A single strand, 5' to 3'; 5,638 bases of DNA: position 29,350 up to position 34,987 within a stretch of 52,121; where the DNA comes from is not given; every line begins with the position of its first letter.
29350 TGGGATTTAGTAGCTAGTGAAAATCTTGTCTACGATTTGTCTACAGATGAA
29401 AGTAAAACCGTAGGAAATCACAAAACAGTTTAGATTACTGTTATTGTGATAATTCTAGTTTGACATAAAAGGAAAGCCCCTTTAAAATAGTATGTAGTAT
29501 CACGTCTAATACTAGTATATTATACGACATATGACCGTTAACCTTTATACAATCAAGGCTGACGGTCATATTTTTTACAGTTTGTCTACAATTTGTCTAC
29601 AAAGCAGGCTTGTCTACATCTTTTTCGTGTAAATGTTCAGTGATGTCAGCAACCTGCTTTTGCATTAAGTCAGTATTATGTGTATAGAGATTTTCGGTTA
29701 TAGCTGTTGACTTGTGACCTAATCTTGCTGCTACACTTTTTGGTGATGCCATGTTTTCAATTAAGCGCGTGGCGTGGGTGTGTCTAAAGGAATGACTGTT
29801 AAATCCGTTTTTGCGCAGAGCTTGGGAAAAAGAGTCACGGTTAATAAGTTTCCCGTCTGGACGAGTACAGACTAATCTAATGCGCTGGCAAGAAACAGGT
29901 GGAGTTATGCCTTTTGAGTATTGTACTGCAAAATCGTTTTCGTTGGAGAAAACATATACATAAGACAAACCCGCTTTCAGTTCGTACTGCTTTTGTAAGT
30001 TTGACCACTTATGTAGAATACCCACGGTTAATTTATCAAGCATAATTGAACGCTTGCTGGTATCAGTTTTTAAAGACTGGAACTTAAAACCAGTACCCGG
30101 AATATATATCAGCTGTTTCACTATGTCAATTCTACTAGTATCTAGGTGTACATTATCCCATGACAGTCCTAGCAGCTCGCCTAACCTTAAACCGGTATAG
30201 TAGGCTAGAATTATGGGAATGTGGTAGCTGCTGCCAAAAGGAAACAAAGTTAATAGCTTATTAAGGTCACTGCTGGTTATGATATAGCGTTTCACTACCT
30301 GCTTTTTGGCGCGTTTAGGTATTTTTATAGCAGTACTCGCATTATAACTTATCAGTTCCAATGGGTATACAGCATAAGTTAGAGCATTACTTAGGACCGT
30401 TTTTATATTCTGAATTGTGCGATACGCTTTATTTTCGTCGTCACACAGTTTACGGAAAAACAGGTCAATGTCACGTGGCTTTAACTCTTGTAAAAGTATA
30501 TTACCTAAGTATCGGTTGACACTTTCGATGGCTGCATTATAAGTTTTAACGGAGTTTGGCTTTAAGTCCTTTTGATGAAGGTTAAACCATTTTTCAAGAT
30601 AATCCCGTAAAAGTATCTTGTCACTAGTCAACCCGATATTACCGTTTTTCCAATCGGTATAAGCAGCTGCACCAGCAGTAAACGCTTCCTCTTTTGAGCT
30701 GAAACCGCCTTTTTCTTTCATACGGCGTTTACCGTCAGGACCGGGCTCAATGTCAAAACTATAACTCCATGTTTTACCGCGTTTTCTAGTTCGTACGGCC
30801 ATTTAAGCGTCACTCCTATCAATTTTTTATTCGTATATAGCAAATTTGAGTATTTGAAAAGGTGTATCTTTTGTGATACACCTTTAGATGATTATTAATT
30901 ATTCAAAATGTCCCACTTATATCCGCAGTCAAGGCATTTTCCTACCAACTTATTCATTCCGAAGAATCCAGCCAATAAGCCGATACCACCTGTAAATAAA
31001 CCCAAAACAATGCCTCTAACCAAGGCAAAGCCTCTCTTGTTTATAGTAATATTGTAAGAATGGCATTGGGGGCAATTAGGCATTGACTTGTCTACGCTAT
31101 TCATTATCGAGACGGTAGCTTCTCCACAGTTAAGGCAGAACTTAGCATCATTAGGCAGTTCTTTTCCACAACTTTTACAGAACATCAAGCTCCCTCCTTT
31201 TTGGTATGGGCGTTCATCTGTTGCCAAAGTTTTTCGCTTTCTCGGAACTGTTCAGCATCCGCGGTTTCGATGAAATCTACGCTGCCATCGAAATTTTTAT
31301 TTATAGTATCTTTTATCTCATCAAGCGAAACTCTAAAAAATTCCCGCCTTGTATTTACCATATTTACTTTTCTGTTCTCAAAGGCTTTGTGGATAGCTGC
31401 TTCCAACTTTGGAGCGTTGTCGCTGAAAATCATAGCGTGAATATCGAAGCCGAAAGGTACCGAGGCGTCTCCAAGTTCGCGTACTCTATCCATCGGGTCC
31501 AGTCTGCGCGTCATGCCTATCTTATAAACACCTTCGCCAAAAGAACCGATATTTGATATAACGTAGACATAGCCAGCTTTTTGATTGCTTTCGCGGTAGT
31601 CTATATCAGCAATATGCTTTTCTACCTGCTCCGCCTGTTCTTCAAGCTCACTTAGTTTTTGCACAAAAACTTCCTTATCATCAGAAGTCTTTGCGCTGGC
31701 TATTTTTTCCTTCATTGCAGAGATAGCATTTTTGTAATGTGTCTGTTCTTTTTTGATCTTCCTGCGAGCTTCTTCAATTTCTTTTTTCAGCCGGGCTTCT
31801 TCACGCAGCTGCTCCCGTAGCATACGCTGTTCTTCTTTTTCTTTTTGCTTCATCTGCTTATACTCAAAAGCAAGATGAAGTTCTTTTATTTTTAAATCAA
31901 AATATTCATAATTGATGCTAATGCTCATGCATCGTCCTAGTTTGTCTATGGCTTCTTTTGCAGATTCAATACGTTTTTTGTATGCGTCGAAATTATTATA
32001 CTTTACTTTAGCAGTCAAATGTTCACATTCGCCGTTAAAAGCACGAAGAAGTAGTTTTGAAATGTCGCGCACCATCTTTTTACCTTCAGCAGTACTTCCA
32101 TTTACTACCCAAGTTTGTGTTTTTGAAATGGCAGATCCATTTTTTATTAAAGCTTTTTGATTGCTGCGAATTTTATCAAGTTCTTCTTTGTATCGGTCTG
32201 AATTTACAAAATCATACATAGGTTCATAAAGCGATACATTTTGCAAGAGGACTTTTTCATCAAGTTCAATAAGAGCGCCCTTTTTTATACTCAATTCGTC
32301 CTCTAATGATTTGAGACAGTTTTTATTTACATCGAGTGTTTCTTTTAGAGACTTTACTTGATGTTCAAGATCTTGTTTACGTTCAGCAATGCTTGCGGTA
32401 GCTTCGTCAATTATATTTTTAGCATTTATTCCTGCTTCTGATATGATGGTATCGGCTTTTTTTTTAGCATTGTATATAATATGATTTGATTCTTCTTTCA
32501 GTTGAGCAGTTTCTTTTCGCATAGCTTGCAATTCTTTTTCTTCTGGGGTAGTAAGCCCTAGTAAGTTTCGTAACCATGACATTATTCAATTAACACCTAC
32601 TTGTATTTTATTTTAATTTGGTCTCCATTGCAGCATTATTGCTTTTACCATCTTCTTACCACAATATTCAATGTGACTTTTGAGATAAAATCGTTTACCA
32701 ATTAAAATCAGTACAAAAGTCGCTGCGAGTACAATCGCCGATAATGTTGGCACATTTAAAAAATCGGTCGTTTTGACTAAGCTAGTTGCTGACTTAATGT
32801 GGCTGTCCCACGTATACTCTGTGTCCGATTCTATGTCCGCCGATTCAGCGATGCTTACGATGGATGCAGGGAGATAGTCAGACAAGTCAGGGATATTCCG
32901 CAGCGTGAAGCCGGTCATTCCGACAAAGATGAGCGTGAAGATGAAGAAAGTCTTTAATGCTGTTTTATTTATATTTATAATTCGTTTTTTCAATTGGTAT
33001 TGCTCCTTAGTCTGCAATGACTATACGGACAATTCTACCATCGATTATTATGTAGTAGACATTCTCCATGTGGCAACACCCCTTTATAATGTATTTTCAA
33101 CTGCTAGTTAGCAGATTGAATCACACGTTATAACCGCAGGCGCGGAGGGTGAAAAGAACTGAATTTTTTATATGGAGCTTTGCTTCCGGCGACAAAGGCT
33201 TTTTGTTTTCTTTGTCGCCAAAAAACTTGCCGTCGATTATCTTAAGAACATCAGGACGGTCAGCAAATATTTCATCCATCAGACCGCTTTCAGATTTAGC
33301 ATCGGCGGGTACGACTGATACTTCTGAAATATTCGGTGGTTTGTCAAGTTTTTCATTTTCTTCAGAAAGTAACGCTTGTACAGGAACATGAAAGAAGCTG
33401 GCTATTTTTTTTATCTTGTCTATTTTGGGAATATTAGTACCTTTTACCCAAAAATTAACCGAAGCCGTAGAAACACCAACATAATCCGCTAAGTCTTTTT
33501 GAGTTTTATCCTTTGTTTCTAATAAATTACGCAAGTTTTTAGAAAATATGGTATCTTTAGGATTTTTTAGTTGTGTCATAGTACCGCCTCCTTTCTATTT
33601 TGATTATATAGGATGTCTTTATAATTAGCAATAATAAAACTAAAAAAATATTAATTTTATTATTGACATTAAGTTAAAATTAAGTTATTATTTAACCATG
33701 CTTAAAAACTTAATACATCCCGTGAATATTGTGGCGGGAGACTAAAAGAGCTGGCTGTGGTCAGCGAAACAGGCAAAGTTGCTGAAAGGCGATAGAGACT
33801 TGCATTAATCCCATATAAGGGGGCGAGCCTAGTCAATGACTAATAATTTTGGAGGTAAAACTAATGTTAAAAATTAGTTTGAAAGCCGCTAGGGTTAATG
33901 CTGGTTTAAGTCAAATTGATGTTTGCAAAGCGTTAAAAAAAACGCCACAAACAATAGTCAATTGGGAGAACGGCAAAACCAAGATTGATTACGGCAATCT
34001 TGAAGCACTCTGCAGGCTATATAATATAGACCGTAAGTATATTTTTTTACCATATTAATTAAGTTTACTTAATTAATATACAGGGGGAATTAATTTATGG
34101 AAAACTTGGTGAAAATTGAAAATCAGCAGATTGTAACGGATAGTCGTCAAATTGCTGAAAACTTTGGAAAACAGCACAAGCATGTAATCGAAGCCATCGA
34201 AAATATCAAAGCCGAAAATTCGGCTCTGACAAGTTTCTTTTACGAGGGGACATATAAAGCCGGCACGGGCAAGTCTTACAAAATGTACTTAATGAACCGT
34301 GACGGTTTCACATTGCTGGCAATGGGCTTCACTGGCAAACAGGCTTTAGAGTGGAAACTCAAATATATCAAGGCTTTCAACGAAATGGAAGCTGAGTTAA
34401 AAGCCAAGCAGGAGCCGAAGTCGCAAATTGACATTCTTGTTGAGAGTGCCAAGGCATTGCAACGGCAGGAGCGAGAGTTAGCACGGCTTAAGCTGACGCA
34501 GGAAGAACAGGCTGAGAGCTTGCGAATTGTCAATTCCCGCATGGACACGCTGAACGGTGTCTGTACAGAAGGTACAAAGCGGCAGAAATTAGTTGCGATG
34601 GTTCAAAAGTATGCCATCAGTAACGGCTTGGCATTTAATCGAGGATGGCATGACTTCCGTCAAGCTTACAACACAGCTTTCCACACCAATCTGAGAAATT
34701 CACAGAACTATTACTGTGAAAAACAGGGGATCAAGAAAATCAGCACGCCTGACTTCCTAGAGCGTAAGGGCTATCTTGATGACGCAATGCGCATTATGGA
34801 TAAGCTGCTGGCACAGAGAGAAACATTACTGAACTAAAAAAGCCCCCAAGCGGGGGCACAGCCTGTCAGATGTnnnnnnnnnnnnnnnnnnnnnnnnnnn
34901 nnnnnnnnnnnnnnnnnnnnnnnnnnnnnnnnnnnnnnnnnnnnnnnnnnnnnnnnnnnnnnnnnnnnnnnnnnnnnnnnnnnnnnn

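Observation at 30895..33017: DUF4041/T5orf172-like protein coupled to a zinc-ribbon membrane protein in the island between the integrase and CI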

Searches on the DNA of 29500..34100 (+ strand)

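Call 9: search_dna_similar(query=window:29500-34100:+, collection=phages, mode=near)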
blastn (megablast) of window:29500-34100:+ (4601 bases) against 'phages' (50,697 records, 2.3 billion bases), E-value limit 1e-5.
No match.

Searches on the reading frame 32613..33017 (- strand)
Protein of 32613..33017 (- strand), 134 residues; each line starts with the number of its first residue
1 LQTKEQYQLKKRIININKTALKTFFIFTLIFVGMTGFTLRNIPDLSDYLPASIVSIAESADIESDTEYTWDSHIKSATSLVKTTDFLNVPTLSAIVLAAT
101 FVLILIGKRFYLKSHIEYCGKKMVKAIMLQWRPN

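Call 4: search_protein_families(library=pfam, proteins=[window:32613-33017:-], max_evalue=0.1)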
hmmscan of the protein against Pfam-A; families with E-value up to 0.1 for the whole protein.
window:32613-33017:- (134 aa): 0 families

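Call 5: search_protein_families(library=padloc, proteins=[window:32613-33017:-], max_evalue=0.1)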
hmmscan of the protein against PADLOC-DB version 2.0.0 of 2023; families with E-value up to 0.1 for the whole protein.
window:32613-33017:- (134 aa): 0 families

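Call 6: search_protein_families(library=phrogs, proteins=[window:32613-33017:-], max_evalue=0.01)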
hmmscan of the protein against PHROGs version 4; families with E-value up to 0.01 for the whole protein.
window:32613-33017:- (134 aa): 0 families

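Call 7: search_protein_families(library=ncbifam, proteins=[window:32613-33017:-], max_evalue=0.01)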
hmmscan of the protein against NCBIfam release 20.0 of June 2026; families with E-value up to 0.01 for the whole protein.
window:32613-33017:- (134 aa): 0 families

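Call 87: search_dna_similar(query=window:32613-32993:-, collection=phages, mode=protein, max_evalue=0.001)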
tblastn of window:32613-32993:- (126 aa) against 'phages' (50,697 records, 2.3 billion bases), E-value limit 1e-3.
No match.

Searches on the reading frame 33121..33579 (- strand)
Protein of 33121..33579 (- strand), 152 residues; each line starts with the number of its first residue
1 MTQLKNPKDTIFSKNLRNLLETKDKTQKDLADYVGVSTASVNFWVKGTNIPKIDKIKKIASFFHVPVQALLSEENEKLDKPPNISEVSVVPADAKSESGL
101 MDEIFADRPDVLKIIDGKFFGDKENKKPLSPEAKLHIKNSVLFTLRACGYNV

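Call 4: search_protein_families(library=pfam, proteins=[window:33121-33579:-], max_evalue=0.1)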
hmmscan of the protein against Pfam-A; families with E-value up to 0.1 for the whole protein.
window:33121-33579:- (152 aa): 7 families
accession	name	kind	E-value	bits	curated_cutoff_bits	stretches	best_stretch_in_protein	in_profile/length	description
PF01381.28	HTH_3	-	1e-11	45.1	23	1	16-68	1-53/55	Helix-turn-helix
PF13443.12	HTH_26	-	3.5e-06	27.6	22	1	15-68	1-55/63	Cro/C1-type HTH DNA-binding domain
PF08667.16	BetR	-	6.9e-06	26.7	21.6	1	9-92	3-89/148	BetR domain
PF12844.13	HTH_19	-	0.00017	21.9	30.2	1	14-76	2-64/64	Helix-turn-helix domain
PF07022.19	Phage_CI_repr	-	0.0011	19.7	22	1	25-73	13-60/65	Bacteriophage CI repressor helix-turn-helix domain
PF15943.11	YdaS_toxin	-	0.021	15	30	1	27-51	11-36/65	Bacterial toxin YdaS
PF13560.12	HTH_31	-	0.023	15.4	27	1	16-67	6-58/64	Helix-turn-helix domain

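Call 5: search_protein_families(library=padloc, proteins=[window:33121-33579:-], max_evalue=0.1)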
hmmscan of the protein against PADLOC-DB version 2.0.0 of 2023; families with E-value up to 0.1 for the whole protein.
window:33121-33579:- (152 aa): 20 families
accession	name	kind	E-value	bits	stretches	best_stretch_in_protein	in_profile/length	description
PDLC04775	PDC-M69A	-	8.1e-11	40.4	1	14-85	10-80/113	-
PDLC04142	capH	-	6.6e-09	34.8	1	8-90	3-74/103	capH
PDLC03954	RmrA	-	3.8e-08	30.7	1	12-77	11-76/380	-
PDLC03951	RmrA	-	4.8e-08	30.4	1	13-82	10-79/400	-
PDLC02926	HTH_VI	-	2.2e-07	29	1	13-79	3-70/92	-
PDLC03952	RmrA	-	2.5e-06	24.6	1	15-79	26-90/395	-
PDLC03948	RmrA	-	3.8e-06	24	1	11-76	8-75/397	-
PDLC03947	RmrA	-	2.9e-05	21.1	1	5-76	5-76/383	-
PDLC04762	PDC-M64C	-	6.2e-05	21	1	16-76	32-92/97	-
PDLC03945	RmrA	-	0.00011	19.5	1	14-76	5-67/394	-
PDLC03946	RmrA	-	0.00021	18.1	1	21-80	12-71/357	-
PDLC04133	mad1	-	0.00023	19.4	1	26-59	7-39/60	mads_1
PDLC03956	RmrA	-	0.00024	18.3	1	25-76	23-74/399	-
PDLC03949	RmrA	-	0.00038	17.4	1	24-80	15-71/363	-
PDLC04760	PDC-M64C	-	0.00051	18.4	1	14-61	29-76/93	-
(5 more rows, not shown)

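Call 6: search_protein_families(library=phrogs, proteins=[window:33121-33579:-], max_evalue=0.01)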
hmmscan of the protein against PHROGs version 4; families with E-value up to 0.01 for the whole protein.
window:33121-33579:- (152 aa): 23 families
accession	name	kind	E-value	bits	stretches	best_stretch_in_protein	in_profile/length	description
phrog_8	-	transcription regulation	1.1e-17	65.5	1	7-112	72-166/346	transcriptional regulator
phrog_2967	-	transcription regulation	4.4e-14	53.5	1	6-87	5-86/225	transcriptional regulator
phrog_4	-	transcription regulation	1e-12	48.8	1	7-98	130-224/400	transcriptional repressor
phrog_3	-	transcription regulation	1.9e-11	45.4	1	8-93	85-170/430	transcriptional repressor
phrog_2328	-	transcription regulation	5.7e-10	40.1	1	6-85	10-89/128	transcriptional repressor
phrog_2439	-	transcription regulation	3e-08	33.9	1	12-80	8-74/367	transcriptional regulator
phrog_4583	-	transcription regulation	4e-08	34.2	1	13-79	12-78/81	transcriptional repressor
phrog_5823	-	transcription regulation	1.6e-05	25.2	1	13-81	8-77/404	transcriptional regulator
phrog_3037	-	transcription regulation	2.7e-05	25.1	1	25-87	29-91/189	transcriptional repressor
phrog_1373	-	transcription regulation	5.9e-05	24.1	1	19-85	71-137/166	transcriptional regulator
phrog_4779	-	transcription regulation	9.6e-05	23.8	1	13-59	4-52/98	transcriptional regulator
phrog_1124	-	transcription regulation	9.6e-05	23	1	11-65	8-61/177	transcriptional regulator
phrog_1994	-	DNA, RNA and nucleotide metabolism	0.00011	23.2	1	15-75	3-63/170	DNA binding protein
phrog_3949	-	transcription regulation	0.00014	22.9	1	19-104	20-106/161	transcriptional repressor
phrog_296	-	integration and excision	0.00016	21.5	1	14-64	230-281/626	DNA transposition protein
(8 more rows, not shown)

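Call 7: search_protein_families(library=ncbifam, proteins=[window:33121-33579:-], max_evalue=0.01)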
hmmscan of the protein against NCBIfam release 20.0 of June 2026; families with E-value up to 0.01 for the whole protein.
window:33121-33579:- (152 aa): 9 families
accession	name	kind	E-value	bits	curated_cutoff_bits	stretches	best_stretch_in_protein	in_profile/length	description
NF041951.1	phage_RstR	subfamily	5.7e-12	45.9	80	1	12-79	3-70/108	RstR family transcriptional repressor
NF010465.0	PRK13890.1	equivalog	1.8e-06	28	96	1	10-80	4-72/121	conjugal transfer protein TrbA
NF052239.1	antitox_spr1629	equivalog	7e-05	22.1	335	1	14-75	5-66/377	spr1629 family repressor/antitoxin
NF047948.1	male_kill_WMK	equivalog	0.00012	21.7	300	1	22-77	173-228/300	WO male-killing family protein Wmk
NF007257.0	PRK09706.1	subfamily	0.00034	20.4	101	1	11-89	5-83/135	transcriptional repressor DicA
NF041575.1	antitoxPezA_Strep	equivalog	0.0021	18.1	290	1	13-74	3-64/158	type II toxin-antitoxin system antitoxin PezA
TIGR03070.1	couple_hipB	subfamily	0.0024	17.8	71.65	1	24-62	15-53/58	type II toxin-antitoxin system Y4mF family antitoxin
NF038310.1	lysogeny_AimR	equivalog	0.0045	16.1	70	1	17-104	2-91/365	AimR family lysis-lysogeny pheromone receptor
TIGR04176.1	MarR_EPS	equivalog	0.0053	16.8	88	1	12-47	6-41/105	MarR family EPS-associated transcriptional regulator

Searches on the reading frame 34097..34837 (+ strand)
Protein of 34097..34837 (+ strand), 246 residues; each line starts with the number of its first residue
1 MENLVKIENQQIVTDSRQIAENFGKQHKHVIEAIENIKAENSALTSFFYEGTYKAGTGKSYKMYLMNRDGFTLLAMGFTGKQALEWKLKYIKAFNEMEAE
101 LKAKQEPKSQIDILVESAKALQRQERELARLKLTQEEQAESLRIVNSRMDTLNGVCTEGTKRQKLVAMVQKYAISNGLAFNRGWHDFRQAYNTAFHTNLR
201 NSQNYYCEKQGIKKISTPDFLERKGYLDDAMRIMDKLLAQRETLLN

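Call 95: search_protein_families(library=pfam, proteins=[window:34097-34837:+], max_evalue=0.001)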
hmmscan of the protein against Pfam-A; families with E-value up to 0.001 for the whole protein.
window:34097-34837:+ (246 aa): 1 family
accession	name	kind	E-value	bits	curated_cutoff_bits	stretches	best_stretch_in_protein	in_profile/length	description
PF09669.15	Phage_pRha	-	3.2e-31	108.2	29.9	1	14-98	1-90/91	Phage regulatory protein Rha (Phage_pRha)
